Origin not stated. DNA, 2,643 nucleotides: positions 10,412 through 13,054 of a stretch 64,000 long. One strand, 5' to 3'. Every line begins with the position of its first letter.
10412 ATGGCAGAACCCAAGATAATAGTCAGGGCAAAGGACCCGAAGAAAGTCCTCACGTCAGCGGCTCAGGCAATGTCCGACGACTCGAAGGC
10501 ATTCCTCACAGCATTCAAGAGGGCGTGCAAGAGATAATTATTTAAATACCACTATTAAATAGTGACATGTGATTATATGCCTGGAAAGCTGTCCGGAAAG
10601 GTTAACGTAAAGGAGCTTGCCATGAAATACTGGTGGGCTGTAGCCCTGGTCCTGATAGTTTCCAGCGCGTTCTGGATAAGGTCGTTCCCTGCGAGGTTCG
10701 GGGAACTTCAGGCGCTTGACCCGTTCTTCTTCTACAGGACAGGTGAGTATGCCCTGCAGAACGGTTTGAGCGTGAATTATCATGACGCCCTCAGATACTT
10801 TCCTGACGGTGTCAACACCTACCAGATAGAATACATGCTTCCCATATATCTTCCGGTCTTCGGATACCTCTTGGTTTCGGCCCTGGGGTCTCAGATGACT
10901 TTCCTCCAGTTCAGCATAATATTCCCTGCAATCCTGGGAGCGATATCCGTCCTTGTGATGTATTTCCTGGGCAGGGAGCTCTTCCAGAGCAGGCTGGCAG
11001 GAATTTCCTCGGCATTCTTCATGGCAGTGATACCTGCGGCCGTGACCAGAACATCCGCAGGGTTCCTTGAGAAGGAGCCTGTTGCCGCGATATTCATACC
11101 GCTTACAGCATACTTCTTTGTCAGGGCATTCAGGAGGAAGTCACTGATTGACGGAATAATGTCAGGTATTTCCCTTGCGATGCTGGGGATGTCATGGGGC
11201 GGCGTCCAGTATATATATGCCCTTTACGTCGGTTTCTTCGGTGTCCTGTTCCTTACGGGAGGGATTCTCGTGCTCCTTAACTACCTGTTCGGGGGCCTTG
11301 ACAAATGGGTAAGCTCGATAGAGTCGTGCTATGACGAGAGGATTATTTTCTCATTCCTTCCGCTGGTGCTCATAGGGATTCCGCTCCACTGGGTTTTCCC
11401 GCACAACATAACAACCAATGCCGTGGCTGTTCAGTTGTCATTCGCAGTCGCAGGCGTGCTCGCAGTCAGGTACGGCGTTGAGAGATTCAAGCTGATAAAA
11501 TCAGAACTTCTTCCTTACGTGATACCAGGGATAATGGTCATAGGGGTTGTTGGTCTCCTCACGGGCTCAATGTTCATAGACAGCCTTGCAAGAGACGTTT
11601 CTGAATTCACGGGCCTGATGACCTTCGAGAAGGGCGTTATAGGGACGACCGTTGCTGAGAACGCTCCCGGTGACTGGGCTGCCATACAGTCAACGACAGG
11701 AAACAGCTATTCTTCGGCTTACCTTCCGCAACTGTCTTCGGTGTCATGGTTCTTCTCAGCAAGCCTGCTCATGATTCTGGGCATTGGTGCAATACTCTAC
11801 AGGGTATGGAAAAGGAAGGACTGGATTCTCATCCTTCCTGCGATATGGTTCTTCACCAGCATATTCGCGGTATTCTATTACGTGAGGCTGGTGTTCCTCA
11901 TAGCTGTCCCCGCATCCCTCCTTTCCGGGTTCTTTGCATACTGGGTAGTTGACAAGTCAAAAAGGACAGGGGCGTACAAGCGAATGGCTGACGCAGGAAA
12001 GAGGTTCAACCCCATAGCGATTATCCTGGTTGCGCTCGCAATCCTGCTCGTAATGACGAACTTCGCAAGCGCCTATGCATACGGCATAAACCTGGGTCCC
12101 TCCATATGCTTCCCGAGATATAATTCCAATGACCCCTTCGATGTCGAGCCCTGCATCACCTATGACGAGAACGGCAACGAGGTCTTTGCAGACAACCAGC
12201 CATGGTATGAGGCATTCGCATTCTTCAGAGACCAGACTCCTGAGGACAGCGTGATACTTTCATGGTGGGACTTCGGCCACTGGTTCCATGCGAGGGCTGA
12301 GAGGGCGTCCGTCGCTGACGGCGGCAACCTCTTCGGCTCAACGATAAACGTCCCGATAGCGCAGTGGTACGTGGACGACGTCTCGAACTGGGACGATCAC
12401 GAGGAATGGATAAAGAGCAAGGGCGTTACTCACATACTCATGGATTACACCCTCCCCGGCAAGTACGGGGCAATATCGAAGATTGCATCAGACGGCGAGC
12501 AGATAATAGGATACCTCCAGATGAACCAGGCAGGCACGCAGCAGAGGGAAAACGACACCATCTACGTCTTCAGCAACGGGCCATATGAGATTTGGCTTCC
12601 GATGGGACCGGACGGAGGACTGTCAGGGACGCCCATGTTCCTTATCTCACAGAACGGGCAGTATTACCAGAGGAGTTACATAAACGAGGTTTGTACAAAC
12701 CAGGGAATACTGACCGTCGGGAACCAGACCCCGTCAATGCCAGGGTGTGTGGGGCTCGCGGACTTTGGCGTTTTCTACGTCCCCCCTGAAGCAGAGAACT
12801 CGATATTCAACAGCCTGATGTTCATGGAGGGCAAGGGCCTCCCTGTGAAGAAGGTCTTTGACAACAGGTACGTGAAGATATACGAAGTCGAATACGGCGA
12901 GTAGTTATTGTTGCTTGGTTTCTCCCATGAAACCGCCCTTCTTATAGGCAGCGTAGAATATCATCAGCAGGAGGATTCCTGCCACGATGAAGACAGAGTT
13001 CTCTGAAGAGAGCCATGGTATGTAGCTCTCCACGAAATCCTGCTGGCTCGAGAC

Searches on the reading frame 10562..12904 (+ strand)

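Call 15: search_protein_families(library=pfam, proteins=[window:10562-12904:+], max_evalue=0.00001)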
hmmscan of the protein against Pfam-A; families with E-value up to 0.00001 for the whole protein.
window:10562-12904:+ (780 aa): 1 family
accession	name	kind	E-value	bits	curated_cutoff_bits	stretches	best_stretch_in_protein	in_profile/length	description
PF02516.20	STT3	-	3.2e-15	57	24.5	1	29-483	7-391/405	Oligosaccharyl transferase STT3, N-terminal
